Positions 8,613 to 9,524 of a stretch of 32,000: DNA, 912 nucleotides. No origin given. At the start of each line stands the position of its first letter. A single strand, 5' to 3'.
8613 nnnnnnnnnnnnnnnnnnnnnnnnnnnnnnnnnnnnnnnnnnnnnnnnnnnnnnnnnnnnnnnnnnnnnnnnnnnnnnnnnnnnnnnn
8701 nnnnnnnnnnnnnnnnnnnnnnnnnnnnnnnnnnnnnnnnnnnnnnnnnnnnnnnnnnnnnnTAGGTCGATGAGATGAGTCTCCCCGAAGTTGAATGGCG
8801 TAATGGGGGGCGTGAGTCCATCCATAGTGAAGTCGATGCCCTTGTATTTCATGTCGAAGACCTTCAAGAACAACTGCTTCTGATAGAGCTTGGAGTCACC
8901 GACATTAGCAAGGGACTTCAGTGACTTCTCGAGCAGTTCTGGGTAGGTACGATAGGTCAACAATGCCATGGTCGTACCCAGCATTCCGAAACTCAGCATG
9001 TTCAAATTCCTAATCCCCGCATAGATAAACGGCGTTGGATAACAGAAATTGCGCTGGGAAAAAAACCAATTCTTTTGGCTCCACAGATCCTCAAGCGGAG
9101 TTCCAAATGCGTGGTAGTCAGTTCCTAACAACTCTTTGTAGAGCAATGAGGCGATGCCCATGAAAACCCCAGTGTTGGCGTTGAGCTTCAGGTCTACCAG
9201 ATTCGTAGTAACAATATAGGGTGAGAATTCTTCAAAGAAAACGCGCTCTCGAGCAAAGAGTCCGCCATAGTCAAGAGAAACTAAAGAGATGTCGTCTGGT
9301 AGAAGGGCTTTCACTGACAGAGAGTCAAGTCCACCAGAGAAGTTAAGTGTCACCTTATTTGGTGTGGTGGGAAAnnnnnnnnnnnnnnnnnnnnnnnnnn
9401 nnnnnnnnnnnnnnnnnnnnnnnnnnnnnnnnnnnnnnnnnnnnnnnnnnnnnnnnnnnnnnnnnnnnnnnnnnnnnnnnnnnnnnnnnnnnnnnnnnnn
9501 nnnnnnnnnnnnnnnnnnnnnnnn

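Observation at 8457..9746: Orphan QueC-like PP-loop ATPase embedded in a wall-glycopolymer locus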

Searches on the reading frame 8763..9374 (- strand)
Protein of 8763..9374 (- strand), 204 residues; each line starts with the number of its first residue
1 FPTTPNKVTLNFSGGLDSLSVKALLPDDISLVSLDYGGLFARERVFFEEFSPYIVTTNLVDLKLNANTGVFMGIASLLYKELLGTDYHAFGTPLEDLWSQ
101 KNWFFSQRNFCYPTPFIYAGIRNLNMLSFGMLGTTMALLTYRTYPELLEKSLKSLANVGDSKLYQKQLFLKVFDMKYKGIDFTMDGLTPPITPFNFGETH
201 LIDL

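Call 49: predict_structure(alignment_id=A3)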
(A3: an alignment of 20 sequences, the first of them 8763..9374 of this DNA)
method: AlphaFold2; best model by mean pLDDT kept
length: 204 residues; sequences in the alignment: 20
mean_pLDDT: 79.5   pTM: 0.75
mean pLDDT of the five models: 79.5, 78.8, 77.8, 75.6, 70.7
residues with pLDDT >= 90: 34; 70-90: 127; 50-70: 40; < 50: 3
segments of 3 or more residues with pLDDT < 50: 1-3
pLDDT, mean of each block of 10 residues (from residue 1): 66 87 88 86 89 90 74 88 86 70 54 66 61 83 91 87 86 80 74 84 74
secondary structure, 60 per line:
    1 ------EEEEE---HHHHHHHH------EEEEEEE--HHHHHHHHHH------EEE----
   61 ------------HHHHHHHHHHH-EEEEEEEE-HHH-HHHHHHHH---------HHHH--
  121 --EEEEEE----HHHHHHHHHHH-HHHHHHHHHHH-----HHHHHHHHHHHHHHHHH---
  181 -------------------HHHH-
elements in order: E7-11 H15-22 E29-35 H38-47 E54-56 H73-83 E85-92 H98-105 H115-118 E123-128 H133-143 H145-155 H161-177 H200-203

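Call 52: fold_search(model_id=the predicted structure, library=pdb)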
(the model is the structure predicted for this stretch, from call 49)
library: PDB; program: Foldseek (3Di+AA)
matches with E <= 10: 1080; with E <= 0.001: 0
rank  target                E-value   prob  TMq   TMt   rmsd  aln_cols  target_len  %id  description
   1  3bl5_A                2.5e-03  1.00  0.48  0.49   6.1       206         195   14  Crystal structure of QueC from Bacillus subtilis: an enzyme involved in preQ1 biosynthesis (released 2008-06-03)
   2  2e89_D                9.2e-03  0.99  0.46  0.31  13.0       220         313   14  Crystal structure of Aquifex aeolicus TilS in a complex with ATP, Magnesium ion, and L-lysine (released 2007-11-13)
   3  1wy5_A                1.7e-02  0.92  0.38  0.26  15.8       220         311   17  Crystal structure of isoluecyl-tRNA lysidine synthetase (released 2005-05-03)
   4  9leh_B                1.8e-02  0.99  0.42  0.25   5.2       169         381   13  nitrile synthetase ArtA (released 2026-01-14)
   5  8wow_A                1.8e-02  0.47  0.20  0.14   8.9       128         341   12  Crystal structure of Arabidopsis thaliana UDP-glucose 4-epimerase 2 (AtUGE2) complexed with UDP, I160L/G233A mutant (released 2024-05-15)
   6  5gha_B                1.9e-02  0.98  0.48  0.34   7.3       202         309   16  Sulfur Transferase TtuA in complex with Sulfur Carrier TtuB (released 2017-05-03)
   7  7xpp_B                2.2e-02  0.33  0.20  0.14  13.8       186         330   10  Crystal Structure of UDP-Glc/GlcNAc 4-Epimerase with NAD (released 2023-05-24)
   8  2c20_A                2.4e-02  0.35  0.18  0.13   9.1       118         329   18  CRYSTAL STRUCTURE OF UDP-GLUCOSE 4-EPIMERASE (released 2007-02-20)
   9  8sya_A                3.0e-02  0.47  0.30  0.19  14.6       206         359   14  X-ray crystal structure of UDP-2,3-diacetamido-2,3-dideoxy-glucuronic acid-2-epimerase from Thermus thermophilus strai (released 2023-09-13)
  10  8wxk_B                3.8e-02  0.44  0.20  0.14   9.0       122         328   12  Crystal Structure of UDP-Glucose 4-Epimerase (all4713) with UDP-glucose and NAD from Nostoc sp. PCC 7120 (released 2024-10-30)
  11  5f5l                  4.0e-02  0.60  0.25  0.20   8.0       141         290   13  The structure of monooxygenase KstA11 in the biosynthetic pathway of kosinostatin (released 2016-12-21)
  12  5gha_D                4.3e-02  0.51  0.32  0.22  16.5       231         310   16  Sulfur Transferase TtuA in complex with Sulfur Carrier TtuB (released 2017-05-03)
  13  1vl2_C                4.8e-02  0.84  0.37  0.22   8.9       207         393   14  Crystal structure of Argininosuccinate synthase (TM1780) from Thermotoga maritima at 1.65 A resolution (released 2004-08-17)
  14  8wxk_C                4.8e-02  0.41  0.20  0.14   8.8       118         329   12  Crystal Structure of UDP-Glucose 4-Epimerase (all4713) with UDP-glucose and NAD from Nostoc sp. PCC 7120 (released 2024-10-30)
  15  4lis_B                4.8e-02  0.33  0.19  0.13   8.9       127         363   12  Crystal Structure of UDP-galactose-4-epimerase from Aspergillus nidulans (released 2013-10-23)
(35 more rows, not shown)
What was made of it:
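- Closest known: QueC, 7-cyano-7-deazaguanine synthase. Same: It is the best structural match of the core: Foldseek prob 1.00, TM 0.48/0.49 over 206 columns (call 52).
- TilS+ATP+lysine and ArgG are among the structural matches (call 52). The nearest structures are carboxylate-activating QueC and ArtA (call 52). TtuA is among the fold matches (call 52).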
